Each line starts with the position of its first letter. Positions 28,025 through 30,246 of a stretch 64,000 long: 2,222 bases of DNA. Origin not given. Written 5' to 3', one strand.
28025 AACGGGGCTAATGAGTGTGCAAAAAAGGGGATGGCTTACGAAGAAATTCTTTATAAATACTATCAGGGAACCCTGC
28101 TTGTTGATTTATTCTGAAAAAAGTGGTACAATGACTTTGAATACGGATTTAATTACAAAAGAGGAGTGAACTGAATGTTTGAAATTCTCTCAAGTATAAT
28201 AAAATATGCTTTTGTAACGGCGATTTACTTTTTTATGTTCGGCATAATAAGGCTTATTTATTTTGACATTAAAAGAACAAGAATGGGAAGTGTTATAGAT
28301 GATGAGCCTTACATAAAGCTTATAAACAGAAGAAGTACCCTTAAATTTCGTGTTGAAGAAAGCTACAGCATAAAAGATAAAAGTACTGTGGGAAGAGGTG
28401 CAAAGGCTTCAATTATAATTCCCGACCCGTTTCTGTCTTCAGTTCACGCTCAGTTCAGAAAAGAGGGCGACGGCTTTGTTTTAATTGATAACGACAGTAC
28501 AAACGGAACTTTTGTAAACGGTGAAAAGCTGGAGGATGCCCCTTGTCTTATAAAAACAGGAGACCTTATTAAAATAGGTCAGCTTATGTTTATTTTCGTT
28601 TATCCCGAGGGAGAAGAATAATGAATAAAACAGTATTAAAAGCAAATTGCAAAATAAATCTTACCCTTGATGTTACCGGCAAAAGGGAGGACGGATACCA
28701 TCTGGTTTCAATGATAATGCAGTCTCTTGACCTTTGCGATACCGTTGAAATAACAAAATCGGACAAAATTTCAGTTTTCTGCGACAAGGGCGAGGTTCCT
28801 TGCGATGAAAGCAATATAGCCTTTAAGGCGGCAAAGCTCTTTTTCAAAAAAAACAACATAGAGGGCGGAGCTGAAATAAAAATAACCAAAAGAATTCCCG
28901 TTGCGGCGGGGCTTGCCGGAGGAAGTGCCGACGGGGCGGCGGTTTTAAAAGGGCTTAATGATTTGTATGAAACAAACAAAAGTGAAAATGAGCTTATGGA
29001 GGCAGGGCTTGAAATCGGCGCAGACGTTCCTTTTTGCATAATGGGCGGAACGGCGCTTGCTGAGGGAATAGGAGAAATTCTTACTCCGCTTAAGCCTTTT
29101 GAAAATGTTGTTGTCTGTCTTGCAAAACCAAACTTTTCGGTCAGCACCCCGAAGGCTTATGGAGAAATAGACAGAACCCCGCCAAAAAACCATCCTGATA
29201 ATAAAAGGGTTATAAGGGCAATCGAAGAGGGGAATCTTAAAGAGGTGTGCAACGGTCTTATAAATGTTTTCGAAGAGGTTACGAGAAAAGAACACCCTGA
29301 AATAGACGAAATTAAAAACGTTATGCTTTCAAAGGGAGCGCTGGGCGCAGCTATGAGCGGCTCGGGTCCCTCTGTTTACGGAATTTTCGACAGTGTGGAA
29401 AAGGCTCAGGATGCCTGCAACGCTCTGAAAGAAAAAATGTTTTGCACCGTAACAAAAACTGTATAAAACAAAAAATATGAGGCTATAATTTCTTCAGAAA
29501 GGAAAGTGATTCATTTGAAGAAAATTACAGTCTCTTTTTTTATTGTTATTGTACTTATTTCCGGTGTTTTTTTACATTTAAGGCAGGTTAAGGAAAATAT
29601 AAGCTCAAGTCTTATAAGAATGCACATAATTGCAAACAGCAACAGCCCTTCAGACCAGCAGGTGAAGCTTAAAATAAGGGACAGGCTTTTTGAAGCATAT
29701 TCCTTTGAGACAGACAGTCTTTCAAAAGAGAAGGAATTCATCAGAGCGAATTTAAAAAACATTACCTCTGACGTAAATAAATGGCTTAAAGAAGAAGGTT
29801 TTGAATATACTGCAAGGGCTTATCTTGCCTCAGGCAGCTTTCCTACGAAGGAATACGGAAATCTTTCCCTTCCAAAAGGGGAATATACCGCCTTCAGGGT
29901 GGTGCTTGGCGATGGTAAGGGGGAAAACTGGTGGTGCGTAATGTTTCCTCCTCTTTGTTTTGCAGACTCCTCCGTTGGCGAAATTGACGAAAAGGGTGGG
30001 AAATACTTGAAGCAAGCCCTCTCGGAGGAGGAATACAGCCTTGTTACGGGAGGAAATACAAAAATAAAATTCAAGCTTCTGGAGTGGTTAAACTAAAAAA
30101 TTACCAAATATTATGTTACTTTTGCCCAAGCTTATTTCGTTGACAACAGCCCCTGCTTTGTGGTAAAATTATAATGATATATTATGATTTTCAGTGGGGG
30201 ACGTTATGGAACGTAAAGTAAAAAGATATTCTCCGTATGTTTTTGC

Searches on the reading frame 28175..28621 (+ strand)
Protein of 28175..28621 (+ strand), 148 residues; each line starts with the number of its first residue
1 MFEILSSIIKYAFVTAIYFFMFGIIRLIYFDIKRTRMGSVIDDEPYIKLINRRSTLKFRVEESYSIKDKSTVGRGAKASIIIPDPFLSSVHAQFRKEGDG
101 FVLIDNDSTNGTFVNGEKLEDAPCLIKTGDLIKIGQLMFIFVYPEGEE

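Call 5: search_protein_families(library=pfam, proteins=[window:28175-28621:+], max_evalue=0.01)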
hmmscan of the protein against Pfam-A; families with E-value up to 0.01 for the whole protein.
window:28175-28621:+ (148 aa): 2 families
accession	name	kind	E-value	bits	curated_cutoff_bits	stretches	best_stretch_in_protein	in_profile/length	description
PF00498.31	FHA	-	2.8e-19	69.7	20.7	1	71-135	2-67/67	FHA domain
PF16697.10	Yop-YscD_cpl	-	1.5e-12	48.1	33.2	1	68-143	17-92/94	Inner membrane component of T3SS, cytoplasmic domain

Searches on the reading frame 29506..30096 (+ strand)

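Call 5: search_protein_families(library=pfam, proteins=[window:29506-30096:+], max_evalue=0.01)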
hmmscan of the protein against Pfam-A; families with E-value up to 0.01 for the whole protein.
window:29506-30096:+ (196 aa): 2 families
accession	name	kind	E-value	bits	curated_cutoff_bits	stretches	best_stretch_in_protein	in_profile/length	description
PF09551.15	Spore_II_R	-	3.6e-43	147.5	25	1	34-155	2-126/128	Stage II sporulation protein R (spore_II_R)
PF05043.19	Mga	-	0.0049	17.9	21.1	0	51-101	15-65/87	Mga helix-turn-helix domain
